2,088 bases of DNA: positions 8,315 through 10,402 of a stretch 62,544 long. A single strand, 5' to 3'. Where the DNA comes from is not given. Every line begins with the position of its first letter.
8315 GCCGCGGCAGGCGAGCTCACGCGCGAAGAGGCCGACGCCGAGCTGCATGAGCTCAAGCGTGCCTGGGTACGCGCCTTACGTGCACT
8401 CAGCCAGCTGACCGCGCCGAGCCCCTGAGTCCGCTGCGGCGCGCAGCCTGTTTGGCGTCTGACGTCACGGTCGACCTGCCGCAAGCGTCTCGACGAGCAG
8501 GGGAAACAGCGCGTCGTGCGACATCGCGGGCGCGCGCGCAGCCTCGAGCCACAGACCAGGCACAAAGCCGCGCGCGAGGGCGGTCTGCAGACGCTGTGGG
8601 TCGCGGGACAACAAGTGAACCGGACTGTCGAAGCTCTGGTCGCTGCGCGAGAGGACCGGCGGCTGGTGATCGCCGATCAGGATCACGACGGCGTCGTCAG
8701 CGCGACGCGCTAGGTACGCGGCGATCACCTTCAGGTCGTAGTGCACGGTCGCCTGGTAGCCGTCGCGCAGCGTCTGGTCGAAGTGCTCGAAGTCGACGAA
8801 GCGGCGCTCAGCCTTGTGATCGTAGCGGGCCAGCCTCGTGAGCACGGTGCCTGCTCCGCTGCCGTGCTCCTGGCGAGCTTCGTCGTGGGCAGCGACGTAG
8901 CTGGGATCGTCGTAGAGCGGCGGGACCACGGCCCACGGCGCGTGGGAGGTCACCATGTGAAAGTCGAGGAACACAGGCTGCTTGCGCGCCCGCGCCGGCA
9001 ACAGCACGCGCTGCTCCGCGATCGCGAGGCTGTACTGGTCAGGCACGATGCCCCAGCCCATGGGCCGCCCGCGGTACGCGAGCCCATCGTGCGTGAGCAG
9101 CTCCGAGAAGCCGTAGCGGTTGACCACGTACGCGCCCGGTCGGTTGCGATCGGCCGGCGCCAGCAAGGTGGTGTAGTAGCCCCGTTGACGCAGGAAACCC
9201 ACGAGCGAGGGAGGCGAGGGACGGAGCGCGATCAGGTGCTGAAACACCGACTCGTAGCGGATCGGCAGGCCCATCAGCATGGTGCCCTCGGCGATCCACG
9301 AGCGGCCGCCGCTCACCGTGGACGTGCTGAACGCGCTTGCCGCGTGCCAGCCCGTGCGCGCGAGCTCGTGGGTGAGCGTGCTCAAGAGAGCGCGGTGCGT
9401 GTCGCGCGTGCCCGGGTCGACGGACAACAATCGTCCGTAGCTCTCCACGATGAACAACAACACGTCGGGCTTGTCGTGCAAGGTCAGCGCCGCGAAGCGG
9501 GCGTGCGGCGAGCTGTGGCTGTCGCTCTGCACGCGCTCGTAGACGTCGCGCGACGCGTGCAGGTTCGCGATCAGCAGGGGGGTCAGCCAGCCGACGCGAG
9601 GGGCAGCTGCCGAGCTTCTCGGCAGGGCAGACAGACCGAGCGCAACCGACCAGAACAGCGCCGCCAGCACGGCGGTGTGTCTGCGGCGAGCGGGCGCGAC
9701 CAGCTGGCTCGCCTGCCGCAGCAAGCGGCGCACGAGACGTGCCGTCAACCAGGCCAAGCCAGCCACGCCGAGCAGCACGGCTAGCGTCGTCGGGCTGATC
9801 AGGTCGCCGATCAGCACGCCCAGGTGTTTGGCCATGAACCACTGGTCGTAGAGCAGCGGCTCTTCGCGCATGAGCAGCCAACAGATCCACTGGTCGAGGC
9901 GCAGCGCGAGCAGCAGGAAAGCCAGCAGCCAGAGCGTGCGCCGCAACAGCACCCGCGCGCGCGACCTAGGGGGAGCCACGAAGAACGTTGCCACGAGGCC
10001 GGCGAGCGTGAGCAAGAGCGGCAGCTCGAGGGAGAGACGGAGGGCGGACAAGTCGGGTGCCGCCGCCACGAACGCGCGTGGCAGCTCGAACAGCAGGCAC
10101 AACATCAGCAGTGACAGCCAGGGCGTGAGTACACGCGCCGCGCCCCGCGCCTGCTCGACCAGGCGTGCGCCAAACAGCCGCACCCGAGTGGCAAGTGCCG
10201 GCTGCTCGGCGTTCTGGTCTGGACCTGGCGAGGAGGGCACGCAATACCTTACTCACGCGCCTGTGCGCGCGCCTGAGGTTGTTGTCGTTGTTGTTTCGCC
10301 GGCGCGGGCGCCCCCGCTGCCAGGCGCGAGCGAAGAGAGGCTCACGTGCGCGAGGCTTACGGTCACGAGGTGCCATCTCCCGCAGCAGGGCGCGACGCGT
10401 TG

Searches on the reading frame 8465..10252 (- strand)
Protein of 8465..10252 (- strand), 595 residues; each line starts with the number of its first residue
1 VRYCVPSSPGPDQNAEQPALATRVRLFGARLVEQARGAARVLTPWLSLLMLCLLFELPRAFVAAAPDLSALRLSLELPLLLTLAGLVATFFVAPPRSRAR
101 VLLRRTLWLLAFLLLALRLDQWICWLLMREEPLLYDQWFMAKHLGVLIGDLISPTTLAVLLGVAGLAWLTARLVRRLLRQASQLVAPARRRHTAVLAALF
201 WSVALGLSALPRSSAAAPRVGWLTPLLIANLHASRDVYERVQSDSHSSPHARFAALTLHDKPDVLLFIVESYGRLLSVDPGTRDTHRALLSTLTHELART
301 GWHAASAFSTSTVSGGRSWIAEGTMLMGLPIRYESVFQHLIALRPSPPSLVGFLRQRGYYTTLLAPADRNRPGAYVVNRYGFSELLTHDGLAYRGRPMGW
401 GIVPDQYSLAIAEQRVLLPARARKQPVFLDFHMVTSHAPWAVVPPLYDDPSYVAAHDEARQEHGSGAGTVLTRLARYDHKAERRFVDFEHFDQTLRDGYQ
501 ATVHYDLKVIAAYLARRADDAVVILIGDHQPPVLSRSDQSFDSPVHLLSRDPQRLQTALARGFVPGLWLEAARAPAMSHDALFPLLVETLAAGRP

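Call 81: search_protein_families(library=pfam, max_evalue=0.00001, proteins=[window:8465-10252:-])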
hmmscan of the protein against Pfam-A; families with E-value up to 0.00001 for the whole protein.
window:8465-10252:- (595 aa): 1 family
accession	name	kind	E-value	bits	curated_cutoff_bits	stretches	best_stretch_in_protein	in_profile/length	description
PF00884.28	Sulfatase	-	4.6e-08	33.2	25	1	262-535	1-247/301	Sulfatase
